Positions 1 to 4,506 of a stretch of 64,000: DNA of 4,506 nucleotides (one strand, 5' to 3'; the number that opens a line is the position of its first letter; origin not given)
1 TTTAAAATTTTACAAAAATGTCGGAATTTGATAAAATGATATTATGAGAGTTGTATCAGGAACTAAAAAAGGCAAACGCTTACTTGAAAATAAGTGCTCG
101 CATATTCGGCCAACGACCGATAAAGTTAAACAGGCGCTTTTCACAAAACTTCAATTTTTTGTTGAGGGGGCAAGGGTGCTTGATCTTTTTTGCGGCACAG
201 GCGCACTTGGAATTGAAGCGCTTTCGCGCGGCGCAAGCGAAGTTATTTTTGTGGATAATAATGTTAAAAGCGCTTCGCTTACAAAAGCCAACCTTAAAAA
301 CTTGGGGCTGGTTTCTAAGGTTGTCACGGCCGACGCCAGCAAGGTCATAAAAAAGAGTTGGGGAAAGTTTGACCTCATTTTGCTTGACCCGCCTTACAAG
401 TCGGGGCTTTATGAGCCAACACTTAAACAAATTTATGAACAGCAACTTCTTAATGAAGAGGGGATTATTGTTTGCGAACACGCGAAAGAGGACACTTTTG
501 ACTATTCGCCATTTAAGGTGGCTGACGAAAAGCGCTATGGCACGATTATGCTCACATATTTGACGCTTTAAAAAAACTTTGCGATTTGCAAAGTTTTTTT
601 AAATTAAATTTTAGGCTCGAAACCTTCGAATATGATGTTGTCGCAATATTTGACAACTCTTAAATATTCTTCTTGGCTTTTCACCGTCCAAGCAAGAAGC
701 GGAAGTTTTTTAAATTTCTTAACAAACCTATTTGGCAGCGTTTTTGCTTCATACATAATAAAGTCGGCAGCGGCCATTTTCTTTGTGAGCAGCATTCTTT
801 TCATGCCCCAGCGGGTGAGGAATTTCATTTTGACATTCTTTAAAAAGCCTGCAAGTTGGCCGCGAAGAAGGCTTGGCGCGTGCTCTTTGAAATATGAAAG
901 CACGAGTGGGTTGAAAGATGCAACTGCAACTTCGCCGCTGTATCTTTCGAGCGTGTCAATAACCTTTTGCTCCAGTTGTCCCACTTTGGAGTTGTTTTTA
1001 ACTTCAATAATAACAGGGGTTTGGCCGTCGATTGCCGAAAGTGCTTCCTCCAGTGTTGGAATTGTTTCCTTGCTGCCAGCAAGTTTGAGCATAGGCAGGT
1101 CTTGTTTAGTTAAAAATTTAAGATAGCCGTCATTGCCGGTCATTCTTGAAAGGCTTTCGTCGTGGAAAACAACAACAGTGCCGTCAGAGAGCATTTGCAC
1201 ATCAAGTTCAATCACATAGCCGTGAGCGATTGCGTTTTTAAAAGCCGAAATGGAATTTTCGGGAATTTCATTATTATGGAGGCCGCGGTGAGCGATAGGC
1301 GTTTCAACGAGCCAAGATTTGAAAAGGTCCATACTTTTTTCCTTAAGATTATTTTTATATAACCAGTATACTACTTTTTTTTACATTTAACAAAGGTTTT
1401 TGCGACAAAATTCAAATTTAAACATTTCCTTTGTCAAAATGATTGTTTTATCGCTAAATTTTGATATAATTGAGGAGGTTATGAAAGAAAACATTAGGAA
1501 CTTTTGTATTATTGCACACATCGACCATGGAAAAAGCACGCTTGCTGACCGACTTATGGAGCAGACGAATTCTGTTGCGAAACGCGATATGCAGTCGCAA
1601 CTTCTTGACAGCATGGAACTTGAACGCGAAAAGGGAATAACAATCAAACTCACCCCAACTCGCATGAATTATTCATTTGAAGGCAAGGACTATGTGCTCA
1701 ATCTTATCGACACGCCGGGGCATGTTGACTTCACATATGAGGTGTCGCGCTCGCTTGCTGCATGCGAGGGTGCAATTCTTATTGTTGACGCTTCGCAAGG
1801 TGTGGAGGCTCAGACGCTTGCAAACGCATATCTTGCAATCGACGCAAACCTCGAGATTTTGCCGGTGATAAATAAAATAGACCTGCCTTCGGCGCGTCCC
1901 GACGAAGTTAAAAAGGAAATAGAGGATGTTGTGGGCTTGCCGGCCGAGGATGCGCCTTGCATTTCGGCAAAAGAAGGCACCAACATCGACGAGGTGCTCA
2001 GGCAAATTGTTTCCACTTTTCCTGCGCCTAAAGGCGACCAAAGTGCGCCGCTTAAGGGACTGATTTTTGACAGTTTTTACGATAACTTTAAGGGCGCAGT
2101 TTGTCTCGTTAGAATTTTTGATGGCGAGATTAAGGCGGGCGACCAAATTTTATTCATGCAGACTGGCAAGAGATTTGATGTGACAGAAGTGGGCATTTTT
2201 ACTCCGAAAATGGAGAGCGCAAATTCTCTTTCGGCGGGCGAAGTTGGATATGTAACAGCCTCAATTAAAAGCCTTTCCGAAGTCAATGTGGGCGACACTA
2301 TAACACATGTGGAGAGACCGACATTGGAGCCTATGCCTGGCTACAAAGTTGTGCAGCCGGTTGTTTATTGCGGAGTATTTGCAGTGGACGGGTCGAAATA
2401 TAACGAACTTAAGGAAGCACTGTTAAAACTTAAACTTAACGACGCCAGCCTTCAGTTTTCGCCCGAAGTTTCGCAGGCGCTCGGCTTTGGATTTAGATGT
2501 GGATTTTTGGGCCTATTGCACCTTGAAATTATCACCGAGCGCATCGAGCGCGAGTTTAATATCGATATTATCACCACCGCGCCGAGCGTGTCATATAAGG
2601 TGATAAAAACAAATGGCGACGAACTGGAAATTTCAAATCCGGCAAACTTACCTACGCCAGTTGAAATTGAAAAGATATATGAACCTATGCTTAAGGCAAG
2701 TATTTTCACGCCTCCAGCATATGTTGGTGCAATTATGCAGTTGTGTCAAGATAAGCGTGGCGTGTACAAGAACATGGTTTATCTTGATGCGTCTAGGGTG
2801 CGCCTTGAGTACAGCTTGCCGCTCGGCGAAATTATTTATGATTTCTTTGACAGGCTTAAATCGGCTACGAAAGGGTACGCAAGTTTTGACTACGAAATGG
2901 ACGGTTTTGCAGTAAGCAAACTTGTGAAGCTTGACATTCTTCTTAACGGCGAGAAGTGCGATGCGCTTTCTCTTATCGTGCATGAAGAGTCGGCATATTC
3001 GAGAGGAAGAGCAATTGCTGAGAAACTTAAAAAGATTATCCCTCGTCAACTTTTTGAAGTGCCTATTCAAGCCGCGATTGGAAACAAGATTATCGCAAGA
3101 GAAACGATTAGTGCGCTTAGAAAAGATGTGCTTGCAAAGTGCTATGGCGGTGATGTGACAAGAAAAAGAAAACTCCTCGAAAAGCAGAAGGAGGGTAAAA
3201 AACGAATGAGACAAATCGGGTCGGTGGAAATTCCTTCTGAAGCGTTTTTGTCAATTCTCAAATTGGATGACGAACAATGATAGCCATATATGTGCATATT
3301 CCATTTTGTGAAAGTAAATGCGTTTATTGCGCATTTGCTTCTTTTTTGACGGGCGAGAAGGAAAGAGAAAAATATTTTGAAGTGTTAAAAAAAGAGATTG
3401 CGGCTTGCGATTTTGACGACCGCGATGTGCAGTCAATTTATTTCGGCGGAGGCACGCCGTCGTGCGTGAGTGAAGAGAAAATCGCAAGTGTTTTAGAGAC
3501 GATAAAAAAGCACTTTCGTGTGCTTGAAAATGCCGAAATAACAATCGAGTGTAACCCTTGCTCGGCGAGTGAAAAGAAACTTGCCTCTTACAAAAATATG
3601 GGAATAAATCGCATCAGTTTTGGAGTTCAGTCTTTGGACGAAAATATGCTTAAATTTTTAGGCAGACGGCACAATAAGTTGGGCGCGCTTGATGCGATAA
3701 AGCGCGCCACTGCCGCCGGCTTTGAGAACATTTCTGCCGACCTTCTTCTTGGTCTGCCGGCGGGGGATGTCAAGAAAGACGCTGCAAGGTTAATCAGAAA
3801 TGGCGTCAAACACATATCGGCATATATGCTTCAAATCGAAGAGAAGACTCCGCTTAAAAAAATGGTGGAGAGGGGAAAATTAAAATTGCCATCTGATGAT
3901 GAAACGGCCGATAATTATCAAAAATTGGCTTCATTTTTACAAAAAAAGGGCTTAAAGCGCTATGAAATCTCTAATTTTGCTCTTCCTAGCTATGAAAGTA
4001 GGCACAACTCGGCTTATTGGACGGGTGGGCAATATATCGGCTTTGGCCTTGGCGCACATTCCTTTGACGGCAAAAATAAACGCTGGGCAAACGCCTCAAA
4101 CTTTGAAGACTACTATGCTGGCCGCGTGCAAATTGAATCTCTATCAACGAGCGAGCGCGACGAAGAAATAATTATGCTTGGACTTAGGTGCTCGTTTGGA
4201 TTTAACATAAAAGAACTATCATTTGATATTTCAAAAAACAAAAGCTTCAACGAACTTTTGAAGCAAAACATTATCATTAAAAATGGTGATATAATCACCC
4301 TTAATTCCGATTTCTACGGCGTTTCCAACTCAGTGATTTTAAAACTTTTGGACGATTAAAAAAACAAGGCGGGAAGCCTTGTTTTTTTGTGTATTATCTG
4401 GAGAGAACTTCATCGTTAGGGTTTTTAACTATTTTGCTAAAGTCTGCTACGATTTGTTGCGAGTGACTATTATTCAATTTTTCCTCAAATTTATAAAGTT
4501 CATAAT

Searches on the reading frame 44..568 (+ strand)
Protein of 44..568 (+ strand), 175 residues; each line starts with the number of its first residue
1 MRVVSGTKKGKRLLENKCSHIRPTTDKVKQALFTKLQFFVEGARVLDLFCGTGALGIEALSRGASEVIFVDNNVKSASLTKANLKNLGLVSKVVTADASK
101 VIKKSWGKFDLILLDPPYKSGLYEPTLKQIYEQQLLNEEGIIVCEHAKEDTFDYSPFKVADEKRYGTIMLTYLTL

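Call 53: search_protein_families(library=pfam, proteins=[window:44-568:+], max_evalue=0.00001)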
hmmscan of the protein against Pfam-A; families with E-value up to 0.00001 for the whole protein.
window:44-568:+ (175 aa): 5 families
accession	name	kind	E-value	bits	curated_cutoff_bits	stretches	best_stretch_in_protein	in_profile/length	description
PF03602.21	Cons_hypoth95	-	6.9e-49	166.4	24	1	1-172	1-180/182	Conserved hypothetical protein 95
PF05175.20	MTS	-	5.8e-12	46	23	1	26-123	17-113/170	Methyltransferase small domain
PF13847.12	Methyltransf_31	-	2.6e-10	40.6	27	1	41-151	3-117/145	Methyltransferase domain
PF13649.12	Methyltransf_25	-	1.7e-07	32.3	27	1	45-114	1-70/97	Methyltransferase domain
PF02086.21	MethyltransfD12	-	1.7e-06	28.4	22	0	42-86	21-64/253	D12 class N6 adenine-specific DNA methyltransferase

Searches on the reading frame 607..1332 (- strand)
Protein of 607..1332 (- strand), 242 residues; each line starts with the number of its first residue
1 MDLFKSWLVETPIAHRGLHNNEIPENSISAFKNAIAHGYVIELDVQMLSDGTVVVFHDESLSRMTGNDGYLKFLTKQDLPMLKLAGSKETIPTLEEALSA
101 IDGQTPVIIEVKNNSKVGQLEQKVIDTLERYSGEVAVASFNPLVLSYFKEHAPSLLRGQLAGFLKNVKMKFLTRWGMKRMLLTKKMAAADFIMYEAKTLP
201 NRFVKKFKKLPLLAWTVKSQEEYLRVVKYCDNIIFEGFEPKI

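Call 53: search_protein_families(library=pfam, proteins=[window:607-1332:-], max_evalue=0.00001)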
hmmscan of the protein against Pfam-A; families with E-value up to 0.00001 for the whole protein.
window:607-1332:- (242 aa): 1 family
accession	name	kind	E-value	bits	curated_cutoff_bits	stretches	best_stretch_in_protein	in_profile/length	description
PF03009.23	GDPD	-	1.1e-26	94.9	23.6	1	15-228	1-231/244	Glycerophosphoryl diester phosphodiesterase family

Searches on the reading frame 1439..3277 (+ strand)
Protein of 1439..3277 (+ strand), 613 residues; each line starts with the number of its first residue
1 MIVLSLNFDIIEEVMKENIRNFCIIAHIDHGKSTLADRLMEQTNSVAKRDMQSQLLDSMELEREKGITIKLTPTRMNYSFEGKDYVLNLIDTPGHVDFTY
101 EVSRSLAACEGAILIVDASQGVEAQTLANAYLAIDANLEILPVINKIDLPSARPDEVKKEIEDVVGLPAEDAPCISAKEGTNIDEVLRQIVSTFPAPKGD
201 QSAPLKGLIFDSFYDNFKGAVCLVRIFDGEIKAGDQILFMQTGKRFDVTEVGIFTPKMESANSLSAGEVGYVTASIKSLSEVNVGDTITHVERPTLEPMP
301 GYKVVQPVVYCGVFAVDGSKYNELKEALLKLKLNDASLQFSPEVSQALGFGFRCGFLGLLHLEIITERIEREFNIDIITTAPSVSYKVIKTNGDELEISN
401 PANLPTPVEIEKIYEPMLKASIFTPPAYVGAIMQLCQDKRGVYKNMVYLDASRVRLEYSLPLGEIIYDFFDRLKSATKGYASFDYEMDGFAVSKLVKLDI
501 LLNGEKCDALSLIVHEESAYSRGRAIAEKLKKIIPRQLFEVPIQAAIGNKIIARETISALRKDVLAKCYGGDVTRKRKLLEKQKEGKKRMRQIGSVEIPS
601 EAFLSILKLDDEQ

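Call 53: search_protein_families(library=pfam, proteins=[window:1439-3277:+], max_evalue=0.00001)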
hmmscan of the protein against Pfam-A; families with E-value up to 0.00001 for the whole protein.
window:1439-3277:+ (613 aa): 4 families
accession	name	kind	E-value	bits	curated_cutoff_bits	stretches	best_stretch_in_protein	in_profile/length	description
PF00009.33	GTP_EFTU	-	9.5e-56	188.8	26.5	1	17-195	1-187/188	Elongation factor Tu GTP binding domain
PF06421.17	LepA_C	-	3e-51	172.5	29.7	1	502-608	1-107/107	GTP-binding protein LepA C-terminus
PF00679.30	EFG_C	-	5.2e-22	78.1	27.9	1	413-499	2-87/89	Elongation factor G C-terminus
PF03144.31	GTP_EFTU_D2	-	1.8e-13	51.1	30.3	1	219-289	1-73/73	Elongation factor Tu domain 2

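Call 83: find_encoding_contigs(protein=window:1439-3277:+, flank=10000, max_places=3)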
Protein window:1439-3277:+ (613 aa): 5 contigs read that carry it; 3 places shown.
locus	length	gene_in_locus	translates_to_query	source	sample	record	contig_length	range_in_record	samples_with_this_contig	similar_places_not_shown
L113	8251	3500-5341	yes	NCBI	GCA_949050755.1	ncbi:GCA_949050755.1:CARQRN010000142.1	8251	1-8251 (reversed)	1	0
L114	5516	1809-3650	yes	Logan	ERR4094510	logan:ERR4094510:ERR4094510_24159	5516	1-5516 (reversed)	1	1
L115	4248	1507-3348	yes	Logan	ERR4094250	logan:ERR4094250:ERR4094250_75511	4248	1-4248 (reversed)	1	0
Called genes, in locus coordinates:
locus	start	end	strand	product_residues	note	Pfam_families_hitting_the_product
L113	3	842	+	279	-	?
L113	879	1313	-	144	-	-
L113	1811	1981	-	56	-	-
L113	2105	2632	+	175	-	PF03602:Cons_hypoth95, PF05175:MTS, PF02086:MethyltransfD12 (faint), PF01170:UPF0020 (faint), PF01189:Methyltr_RsmB-F (weak), PF13847:Methyltransf_31, PF13649:Methyltransf_25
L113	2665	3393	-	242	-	PF03009:GDPD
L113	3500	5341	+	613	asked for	PF00009:GTP_EFTU, PF22042:EF-G_D2 (weak), PF03144:GTP_EFTU_D2, PF00679:EFG_C, PF06421:LepA_C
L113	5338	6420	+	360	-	PF04055:Radical_SAM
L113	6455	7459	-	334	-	-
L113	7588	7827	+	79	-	PF04297:UPF0122, PF04545:Sigma70_r4 (weak)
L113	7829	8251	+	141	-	?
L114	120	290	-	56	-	-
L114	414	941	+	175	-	PF03602:Cons_hypoth95, PF05175:MTS, PF02086:MethyltransfD12 (faint), PF01170:UPF0020 (faint), PF01189:Methyltr_RsmB-F (weak), PF13847:Methyltransf_31, PF13649:Methyltransf_25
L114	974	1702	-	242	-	PF03009:GDPD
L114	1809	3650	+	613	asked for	PF00009:GTP_EFTU, PF22042:EF-G_D2 (weak), PF03144:GTP_EFTU_D2, PF00679:EFG_C, PF06421:LepA_C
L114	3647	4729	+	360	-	PF04055:Radical_SAM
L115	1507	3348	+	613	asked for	PF00009:GTP_EFTU, PF22042:EF-G_D2 (weak), PF03144:GTP_EFTU_D2, PF00679:EFG_C, PF06421:LepA_C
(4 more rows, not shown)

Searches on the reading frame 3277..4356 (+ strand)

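Call 53: search_protein_families(library=pfam, proteins=[window:3277-4356:+], max_evalue=0.00001)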
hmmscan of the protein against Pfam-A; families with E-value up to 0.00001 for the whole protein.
window:3277-4356:+ (360 aa): 1 family
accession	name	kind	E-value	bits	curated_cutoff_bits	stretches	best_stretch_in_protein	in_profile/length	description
PF04055.27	Radical_SAM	-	1.6e-25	90.6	29.5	1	5-161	1-152/166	Radical SAM superfamily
